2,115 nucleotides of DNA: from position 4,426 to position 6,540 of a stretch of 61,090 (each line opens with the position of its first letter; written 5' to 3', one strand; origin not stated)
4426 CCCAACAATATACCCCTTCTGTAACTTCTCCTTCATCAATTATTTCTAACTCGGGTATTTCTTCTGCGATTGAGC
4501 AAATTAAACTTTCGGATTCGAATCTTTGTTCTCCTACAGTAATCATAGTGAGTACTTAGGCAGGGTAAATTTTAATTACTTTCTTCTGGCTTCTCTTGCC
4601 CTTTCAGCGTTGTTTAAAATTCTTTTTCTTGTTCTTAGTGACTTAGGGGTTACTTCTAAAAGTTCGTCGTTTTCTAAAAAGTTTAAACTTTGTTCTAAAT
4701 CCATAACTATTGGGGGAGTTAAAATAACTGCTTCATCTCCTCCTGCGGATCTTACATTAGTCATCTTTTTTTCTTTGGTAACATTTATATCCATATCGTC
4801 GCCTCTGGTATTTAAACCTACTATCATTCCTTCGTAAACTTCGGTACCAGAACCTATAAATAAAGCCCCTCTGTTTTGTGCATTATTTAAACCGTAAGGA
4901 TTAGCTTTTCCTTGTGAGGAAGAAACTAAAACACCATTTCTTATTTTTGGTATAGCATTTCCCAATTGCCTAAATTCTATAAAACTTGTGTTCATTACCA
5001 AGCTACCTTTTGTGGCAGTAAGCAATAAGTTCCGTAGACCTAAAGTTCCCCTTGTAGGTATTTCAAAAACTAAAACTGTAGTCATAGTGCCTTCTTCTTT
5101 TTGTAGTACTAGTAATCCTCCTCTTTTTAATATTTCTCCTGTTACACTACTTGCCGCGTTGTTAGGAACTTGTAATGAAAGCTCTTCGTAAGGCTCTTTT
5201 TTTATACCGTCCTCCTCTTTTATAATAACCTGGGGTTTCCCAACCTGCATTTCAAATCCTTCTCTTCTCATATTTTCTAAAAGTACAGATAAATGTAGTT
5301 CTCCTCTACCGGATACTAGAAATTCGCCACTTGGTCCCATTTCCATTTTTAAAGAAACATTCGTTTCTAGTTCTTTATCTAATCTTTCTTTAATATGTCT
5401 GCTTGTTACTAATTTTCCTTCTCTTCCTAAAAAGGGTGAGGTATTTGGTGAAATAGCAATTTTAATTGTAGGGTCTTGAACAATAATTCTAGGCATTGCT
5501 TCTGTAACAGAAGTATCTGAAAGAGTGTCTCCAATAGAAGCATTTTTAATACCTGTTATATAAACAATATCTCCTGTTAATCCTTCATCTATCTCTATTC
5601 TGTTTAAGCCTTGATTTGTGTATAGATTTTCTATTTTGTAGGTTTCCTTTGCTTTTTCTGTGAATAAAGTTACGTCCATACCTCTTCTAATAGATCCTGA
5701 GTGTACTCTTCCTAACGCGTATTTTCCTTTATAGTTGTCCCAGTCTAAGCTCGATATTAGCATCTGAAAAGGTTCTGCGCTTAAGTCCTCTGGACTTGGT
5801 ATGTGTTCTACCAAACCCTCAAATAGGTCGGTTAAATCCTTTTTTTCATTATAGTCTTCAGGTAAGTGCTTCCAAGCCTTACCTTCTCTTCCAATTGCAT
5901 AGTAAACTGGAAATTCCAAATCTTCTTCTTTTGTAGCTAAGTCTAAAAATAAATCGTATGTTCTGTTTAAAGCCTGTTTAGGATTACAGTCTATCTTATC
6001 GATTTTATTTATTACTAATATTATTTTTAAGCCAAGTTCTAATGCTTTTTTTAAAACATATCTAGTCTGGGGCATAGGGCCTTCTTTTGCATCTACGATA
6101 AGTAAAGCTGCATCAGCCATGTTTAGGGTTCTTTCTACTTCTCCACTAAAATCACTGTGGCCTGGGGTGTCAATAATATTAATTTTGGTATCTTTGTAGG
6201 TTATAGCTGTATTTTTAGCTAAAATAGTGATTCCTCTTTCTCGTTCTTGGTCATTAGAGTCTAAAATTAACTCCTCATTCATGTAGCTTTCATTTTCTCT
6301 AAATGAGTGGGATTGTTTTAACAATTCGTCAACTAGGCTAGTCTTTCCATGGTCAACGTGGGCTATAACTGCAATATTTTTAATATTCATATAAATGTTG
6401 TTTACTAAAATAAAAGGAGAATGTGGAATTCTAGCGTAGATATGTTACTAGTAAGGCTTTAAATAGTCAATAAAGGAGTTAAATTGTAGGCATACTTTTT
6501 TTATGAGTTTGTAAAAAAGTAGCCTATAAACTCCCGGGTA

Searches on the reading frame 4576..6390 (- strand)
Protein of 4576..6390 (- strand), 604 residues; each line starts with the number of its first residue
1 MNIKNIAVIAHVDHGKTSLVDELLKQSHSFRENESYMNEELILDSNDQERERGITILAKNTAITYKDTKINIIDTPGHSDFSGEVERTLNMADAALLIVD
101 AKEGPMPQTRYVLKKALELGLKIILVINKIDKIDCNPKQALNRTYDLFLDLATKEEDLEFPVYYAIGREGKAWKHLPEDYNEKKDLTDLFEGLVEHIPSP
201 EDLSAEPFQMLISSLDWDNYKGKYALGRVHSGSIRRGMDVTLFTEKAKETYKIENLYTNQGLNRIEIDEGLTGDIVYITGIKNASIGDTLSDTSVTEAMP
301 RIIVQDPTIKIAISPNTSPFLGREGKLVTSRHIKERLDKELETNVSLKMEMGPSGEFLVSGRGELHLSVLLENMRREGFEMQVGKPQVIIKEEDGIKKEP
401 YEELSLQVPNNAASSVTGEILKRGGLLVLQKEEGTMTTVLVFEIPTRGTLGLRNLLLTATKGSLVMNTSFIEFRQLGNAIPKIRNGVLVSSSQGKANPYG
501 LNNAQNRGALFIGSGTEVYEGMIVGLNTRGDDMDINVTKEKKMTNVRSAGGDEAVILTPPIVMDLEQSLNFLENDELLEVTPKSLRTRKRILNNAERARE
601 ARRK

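Call 18: search_protein_families(library=ncbifam, proteins=[window:4576-6390:-], max_evalue=1e-10)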
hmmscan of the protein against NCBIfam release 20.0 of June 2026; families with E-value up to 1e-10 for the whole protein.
window:4576-6390:- (604 aa): 34 families (the best 25 are shown)
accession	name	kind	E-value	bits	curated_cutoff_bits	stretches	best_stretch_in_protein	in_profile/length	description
TIGR01394.1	TypA_BipA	equivalog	3.4e-237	788.4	757.3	1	3-599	1-594/594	translational GTPase TypA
NF007583.0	PRK10218.1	equivalog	2.5e-180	600.5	1260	1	2-602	4-602/607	ribosome-dependent GTPase TypA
TIGR00490.1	aEF-2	equivalog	1.9e-59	201.5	738.45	2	3-133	19-151/720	elongation factor EF-2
TIGR00484.1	EF-G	equivalog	4e-57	193.8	659.4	2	2-143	9-150/691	elongation factor G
NF009381.0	PRK12740.1-5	subfamily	2e-55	188.4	583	2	2-145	8-151/692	elongation factor G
NF012153.1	tet_protect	equivalog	3.7e-52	177.4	775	1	5-141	2-138/614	tetracycline resistance ribosomal protection protein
TIGR01393.1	lepA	equivalog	1.4e-48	165.7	533.9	1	2-383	2-362/595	translation elongation factor 4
NF009891.0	PRK13351.1-1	equivalog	6.2e-43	147.3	597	2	2-138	8-144/681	elongation factor G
NF000120.3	47473_otr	exception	1.9e-36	125.9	900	1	5-138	4-137/608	tetracycline resistance ribosomal protection protein Otr(A)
NF012154.0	tet_protect_Q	exception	1.6e-35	122.5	1425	1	1-136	1-136/638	tetracycline resistance ribosomal protection protein Tet(Q)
NF009377.1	PRK12740.1-1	equivalog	1.6e-34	119.4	890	1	2-148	12-158/700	elongation factor G-like protein EF-G2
NF033148.1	tet_protect_M_W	exception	2.8e-33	115.1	1100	1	1-137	1-137/639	TetM/TetW/TetO/TetS family tetracycline resistance ribosomal protection protein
NF009379.0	PRK12740.1-3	equivalog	3.4e-31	108.5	513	2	2-140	7-145/674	elongation factor G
NF012155.1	tet_protect_M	exception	1e-30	106.6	1420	1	1-132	1-132/639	tetracycline resistance ribosomal protection protein Tet(M)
NF058620.1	EFG2_Bacteroid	exception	1.9e-30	105.9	1000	1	2-148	8-154/717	elongation factor G2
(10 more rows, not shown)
